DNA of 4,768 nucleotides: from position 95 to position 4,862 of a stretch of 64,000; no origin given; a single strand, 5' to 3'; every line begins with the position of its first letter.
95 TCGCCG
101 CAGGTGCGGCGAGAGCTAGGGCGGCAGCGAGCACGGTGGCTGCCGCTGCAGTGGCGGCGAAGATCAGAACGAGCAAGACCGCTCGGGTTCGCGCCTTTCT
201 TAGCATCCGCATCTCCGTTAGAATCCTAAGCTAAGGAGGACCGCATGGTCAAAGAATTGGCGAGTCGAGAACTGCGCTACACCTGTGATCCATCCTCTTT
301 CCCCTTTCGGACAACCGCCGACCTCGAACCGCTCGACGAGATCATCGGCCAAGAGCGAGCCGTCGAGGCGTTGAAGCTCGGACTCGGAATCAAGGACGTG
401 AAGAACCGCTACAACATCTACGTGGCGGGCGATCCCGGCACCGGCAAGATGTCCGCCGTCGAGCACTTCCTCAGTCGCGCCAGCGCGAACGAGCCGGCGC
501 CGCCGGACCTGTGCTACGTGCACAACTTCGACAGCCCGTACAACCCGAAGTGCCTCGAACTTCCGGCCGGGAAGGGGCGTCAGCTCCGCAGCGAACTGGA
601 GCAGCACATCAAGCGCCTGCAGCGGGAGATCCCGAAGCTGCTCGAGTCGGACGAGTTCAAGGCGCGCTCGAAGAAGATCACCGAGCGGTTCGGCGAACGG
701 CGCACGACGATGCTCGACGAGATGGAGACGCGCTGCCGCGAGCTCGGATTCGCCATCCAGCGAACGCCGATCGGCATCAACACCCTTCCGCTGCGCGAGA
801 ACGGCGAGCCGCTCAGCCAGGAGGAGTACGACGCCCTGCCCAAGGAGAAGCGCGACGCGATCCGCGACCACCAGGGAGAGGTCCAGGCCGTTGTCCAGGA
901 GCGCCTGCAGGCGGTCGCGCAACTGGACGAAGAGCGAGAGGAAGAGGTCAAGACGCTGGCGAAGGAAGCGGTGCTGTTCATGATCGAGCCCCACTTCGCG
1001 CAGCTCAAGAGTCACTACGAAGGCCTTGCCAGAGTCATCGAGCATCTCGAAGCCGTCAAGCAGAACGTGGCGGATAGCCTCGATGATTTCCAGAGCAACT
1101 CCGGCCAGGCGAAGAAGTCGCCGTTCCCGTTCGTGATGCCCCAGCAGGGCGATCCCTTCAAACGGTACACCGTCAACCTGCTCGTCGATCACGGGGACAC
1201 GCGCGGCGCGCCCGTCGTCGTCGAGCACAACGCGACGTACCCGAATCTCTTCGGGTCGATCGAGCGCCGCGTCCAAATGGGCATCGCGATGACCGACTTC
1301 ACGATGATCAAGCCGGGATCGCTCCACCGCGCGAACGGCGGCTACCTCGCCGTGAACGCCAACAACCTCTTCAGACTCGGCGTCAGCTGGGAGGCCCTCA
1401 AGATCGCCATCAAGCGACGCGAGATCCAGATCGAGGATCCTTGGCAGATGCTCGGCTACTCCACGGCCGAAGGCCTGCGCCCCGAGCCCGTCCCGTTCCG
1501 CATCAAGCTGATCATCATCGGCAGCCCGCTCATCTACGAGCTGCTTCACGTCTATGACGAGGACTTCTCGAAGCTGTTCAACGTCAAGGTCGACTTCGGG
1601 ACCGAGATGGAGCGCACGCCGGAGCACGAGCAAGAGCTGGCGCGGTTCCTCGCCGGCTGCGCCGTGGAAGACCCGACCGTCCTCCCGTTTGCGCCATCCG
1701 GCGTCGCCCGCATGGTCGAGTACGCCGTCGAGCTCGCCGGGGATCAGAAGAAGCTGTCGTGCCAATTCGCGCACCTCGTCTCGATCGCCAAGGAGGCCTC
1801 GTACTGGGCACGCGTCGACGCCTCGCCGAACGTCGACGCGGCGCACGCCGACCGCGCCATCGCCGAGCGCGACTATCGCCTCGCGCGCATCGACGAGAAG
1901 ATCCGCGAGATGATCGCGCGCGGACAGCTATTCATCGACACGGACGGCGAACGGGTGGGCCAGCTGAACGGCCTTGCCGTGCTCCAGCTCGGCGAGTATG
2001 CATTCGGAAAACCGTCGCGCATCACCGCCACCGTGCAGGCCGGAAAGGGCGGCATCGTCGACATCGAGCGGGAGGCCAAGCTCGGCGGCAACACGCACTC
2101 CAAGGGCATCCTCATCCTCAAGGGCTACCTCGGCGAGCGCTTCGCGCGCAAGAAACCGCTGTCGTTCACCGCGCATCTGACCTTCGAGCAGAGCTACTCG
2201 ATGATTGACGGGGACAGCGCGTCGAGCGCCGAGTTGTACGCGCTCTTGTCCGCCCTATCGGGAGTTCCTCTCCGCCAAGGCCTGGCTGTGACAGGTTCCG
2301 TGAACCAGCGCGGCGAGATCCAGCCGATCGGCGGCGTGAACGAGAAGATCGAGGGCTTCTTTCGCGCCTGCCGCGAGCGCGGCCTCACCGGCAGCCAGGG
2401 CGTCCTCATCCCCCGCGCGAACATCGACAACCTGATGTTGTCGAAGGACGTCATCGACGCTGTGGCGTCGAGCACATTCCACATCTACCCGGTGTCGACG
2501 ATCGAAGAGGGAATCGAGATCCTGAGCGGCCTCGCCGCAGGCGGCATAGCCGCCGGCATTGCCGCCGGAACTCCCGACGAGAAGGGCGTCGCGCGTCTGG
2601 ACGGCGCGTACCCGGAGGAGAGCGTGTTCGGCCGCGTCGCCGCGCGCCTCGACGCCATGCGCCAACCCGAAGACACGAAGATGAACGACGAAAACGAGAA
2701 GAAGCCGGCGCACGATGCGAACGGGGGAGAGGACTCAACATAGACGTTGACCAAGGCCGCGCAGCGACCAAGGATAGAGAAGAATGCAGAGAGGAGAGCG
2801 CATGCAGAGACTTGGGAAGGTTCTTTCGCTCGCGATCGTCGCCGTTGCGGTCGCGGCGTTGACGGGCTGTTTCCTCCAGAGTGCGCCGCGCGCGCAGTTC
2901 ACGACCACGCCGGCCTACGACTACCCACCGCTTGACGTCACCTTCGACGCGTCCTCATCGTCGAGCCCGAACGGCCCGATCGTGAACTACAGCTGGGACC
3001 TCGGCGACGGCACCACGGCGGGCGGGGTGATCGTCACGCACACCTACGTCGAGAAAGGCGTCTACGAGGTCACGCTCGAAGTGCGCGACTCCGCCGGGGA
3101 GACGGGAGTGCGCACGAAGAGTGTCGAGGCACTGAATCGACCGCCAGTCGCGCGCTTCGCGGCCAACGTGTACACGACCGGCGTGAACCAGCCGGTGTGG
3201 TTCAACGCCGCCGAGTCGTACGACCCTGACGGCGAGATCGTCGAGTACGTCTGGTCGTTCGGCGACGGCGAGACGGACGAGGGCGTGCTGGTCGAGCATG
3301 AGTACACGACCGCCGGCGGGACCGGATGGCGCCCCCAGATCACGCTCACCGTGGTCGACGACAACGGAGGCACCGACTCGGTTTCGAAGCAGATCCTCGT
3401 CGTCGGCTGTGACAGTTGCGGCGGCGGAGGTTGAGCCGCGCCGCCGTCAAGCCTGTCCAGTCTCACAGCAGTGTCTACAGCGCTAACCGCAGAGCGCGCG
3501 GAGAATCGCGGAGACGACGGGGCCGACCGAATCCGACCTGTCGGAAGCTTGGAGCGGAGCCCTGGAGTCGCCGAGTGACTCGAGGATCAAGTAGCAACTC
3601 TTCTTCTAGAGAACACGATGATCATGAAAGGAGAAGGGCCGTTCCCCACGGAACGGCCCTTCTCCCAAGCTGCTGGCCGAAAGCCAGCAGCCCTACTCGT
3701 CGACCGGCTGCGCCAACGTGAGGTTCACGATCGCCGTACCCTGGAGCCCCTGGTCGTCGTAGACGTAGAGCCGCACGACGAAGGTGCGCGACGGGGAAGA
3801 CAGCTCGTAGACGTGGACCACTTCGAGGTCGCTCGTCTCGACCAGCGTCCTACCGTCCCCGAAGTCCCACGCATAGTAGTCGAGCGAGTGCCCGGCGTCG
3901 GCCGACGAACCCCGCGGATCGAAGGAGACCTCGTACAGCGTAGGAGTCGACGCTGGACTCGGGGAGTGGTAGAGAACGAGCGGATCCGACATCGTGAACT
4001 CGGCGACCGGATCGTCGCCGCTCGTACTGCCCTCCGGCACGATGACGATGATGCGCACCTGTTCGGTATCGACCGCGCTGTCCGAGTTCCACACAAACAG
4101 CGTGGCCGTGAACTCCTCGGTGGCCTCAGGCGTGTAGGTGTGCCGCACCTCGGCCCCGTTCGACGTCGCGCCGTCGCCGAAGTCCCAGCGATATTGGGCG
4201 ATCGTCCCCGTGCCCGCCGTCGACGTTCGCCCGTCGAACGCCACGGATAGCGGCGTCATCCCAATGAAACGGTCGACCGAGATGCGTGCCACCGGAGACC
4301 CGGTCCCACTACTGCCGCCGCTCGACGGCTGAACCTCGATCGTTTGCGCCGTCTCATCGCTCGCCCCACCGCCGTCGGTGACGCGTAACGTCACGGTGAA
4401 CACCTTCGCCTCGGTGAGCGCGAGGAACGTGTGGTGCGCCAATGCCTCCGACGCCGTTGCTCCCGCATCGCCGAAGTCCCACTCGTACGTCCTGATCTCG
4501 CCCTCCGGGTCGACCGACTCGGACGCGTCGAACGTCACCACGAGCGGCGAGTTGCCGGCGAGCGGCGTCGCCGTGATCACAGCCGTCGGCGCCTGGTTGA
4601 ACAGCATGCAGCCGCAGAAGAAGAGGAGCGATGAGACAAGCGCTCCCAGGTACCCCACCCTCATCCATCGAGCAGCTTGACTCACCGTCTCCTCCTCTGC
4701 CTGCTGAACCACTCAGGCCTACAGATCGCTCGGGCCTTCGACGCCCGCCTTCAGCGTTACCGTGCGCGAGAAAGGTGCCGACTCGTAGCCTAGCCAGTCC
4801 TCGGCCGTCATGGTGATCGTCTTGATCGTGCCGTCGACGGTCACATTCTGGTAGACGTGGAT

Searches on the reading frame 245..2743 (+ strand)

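Call 40: search_protein_families(library=pfam, proteins=[window:245-2743:+], max_evalue=0.00001)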
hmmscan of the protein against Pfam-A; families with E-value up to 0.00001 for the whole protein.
window:245-2743:+ (832 aa): 4 families
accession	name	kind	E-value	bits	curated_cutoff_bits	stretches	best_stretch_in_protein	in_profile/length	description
PF13654.12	AAA_32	-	1.7e-47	161.2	21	1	321-451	2-132/133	LonB-like, AAA domain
PF20436.4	LonB_AAA-LID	-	2.9e-21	75.7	22.4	1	481-545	1-65/65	Archaeal LonB, AAA+ ATPase LID domain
PF20437.3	LonC_helical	-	1.1e-14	54.5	24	1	88-120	1-33/34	Lon-like LonC helical domain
PF05362.19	Lon_C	-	4.7e-10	39.8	21.1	1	653-758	106-200/205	Lon protease (S16) C-terminal proteolytic domain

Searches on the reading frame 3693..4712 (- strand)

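Call 40: search_protein_families(library=pfam, proteins=[window:3693-4712:-], max_evalue=0.00001)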
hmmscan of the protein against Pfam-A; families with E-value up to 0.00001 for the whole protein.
window:3693-4712:- (339 aa): 3 families
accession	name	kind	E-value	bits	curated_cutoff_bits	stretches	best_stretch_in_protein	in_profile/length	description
PF18911.6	PKD_4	-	1.3e-39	134.6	27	3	39-126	1-82/85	PKD domain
PF00801.26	PKD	-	1e-22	80.3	23.5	2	155-216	15-74/80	PKD domain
PF22352.2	K319L-like_PKD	-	5.8e-16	58.7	27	0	59-127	14-84/84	K319L-like, PKD domain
